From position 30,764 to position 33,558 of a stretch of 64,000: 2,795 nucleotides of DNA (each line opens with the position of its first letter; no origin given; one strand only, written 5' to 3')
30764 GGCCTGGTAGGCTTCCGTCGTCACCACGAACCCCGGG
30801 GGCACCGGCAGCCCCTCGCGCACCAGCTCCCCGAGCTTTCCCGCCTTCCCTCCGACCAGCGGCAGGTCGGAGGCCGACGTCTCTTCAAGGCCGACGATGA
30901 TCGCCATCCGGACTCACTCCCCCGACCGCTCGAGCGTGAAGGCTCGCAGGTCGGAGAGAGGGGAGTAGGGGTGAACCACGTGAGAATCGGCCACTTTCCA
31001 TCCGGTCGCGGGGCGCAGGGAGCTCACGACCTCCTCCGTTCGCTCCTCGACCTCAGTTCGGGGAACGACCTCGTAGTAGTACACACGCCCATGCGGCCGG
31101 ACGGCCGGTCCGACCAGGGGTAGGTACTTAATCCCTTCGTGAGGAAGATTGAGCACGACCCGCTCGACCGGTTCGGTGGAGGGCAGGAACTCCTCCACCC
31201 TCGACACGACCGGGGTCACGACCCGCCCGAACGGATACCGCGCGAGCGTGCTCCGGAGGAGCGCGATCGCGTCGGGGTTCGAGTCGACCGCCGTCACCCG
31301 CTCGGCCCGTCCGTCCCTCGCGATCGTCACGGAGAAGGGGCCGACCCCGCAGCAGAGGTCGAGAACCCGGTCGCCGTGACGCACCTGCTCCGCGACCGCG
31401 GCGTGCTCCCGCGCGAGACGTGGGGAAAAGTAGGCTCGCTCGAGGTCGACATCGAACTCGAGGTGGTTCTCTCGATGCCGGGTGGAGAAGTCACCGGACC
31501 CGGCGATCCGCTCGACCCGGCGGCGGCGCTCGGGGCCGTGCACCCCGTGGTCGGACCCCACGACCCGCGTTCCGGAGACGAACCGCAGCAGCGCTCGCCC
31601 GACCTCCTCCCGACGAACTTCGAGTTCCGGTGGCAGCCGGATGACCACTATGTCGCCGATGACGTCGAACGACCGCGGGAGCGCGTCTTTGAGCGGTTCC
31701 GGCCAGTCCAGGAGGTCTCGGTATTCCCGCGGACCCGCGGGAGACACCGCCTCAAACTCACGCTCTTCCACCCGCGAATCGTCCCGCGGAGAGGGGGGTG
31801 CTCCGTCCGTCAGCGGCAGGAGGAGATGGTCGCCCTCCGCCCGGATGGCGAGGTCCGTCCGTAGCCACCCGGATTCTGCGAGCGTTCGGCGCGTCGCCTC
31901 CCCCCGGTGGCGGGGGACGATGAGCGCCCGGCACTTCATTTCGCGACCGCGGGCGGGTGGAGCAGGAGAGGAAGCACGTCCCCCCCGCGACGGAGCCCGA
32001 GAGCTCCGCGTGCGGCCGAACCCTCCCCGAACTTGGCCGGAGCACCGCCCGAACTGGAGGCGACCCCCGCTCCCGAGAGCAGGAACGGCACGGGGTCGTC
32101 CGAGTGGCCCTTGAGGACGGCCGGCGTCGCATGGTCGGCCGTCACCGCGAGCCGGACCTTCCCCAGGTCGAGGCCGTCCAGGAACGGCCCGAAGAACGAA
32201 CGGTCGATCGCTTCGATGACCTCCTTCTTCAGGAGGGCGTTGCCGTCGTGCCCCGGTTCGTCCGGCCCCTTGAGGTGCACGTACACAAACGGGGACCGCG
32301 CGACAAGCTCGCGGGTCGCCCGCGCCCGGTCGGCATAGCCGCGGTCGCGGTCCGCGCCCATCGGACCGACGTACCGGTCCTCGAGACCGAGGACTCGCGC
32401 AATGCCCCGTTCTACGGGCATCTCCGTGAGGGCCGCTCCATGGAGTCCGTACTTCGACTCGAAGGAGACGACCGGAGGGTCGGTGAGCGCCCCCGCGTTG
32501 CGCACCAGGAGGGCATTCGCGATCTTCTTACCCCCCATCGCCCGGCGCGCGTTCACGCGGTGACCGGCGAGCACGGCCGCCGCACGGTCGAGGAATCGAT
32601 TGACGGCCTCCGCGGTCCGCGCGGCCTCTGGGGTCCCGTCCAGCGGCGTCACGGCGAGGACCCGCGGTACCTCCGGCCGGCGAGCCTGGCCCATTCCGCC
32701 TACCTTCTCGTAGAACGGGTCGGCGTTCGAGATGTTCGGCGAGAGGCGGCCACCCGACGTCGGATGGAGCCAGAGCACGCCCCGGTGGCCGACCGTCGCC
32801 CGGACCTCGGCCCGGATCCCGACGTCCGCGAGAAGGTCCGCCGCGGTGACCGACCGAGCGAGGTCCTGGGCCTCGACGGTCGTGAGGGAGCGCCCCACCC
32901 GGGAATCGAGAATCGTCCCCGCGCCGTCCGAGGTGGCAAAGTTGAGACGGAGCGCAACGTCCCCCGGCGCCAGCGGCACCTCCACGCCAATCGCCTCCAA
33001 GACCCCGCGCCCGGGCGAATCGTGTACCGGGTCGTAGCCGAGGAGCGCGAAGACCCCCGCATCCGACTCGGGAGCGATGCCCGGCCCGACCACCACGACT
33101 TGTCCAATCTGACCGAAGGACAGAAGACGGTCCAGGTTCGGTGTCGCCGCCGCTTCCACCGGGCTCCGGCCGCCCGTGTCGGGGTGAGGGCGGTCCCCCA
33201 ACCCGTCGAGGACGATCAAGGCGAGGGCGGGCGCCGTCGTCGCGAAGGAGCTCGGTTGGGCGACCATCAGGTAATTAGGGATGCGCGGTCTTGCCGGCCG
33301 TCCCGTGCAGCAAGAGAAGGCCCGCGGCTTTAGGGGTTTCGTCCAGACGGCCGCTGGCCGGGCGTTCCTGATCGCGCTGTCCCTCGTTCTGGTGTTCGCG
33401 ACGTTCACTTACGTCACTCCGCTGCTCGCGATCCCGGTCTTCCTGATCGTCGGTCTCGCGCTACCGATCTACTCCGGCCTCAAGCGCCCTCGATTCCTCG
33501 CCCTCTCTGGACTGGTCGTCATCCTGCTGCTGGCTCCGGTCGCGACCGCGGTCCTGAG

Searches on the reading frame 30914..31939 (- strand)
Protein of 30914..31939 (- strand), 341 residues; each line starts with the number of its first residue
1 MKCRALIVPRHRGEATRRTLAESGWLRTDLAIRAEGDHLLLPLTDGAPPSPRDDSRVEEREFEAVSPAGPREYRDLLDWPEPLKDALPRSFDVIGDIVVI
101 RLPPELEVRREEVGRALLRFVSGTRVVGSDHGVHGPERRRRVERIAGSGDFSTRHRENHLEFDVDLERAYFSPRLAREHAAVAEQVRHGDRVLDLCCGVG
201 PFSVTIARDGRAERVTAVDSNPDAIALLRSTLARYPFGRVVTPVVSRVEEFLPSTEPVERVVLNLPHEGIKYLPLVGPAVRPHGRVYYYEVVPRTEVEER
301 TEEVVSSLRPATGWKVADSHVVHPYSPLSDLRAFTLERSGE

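Call 102: search_protein_families(library=pfam, proteins=[window:30914-31939:-], max_evalue=0.001)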
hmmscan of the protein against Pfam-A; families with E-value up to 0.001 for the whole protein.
window:30914-31939:- (341 aa): 8 families
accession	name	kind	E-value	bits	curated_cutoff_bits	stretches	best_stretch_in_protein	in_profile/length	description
PF02475.24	TRM5-TYW2_MTfase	-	7.4e-30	104.5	28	1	153-297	1-144/164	TRM5/TYW2 methyltransferase domain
PF25133.1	TYW2_N_2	-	6.7e-16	58.6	27.7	1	75-148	3-77/79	TYW2 N-terminal domain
PF18093.7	Trm5_N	-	1.1e-08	35.2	22.7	1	6-48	2-44/47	tRNA methyltransferase 5 N-terminal domain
PF13649.12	Methyltransf_25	-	2.6e-07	31.7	27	1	192-263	1-70/97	Methyltransferase domain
PF05175.20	MTS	-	1.4e-06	28.5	23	1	188-242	31-84/170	Methyltransferase small domain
PF13489.12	Methyltransf_23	-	0.00028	21.1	27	1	174-242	8-61/164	Methyltransferase domain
PF13847.12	Methyltransf_31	-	0.00038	20.6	27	1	189-238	4-54/145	Methyltransferase domain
PF01728.25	FtsJ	-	0.00052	20.4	24.1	0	186-223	19-56/181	FtsJ-like methyltransferase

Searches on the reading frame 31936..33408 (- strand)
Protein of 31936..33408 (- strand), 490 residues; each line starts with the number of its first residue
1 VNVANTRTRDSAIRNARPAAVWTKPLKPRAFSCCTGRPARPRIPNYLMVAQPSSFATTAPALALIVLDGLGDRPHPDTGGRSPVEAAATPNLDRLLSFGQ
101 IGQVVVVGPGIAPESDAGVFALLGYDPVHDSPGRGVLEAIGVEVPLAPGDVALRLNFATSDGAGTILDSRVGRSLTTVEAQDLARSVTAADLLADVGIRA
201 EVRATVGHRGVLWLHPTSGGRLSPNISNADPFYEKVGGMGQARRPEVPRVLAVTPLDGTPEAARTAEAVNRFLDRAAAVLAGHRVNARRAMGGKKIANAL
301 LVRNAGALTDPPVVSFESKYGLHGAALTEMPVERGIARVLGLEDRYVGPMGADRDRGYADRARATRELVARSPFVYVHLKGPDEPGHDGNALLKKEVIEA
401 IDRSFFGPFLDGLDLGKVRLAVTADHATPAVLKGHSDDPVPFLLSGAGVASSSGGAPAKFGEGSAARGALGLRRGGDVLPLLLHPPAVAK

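Call 102: search_protein_families(library=pfam, proteins=[window:31936-33408:-], max_evalue=0.001)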
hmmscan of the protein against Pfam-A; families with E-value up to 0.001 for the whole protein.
window:31936-33408:- (490 aa): 2 families
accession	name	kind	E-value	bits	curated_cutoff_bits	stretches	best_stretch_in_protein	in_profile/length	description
PF10143.14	PhosphMutase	-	2.8e-38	131.9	21.5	1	99-286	4-170/170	2,3-bisphosphoglycerate-independent phosphoglycerate mutase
PF01676.23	Metalloenzyme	-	5.5e-30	105.1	24.3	1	63-462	4-229/252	Metalloenzyme superfamily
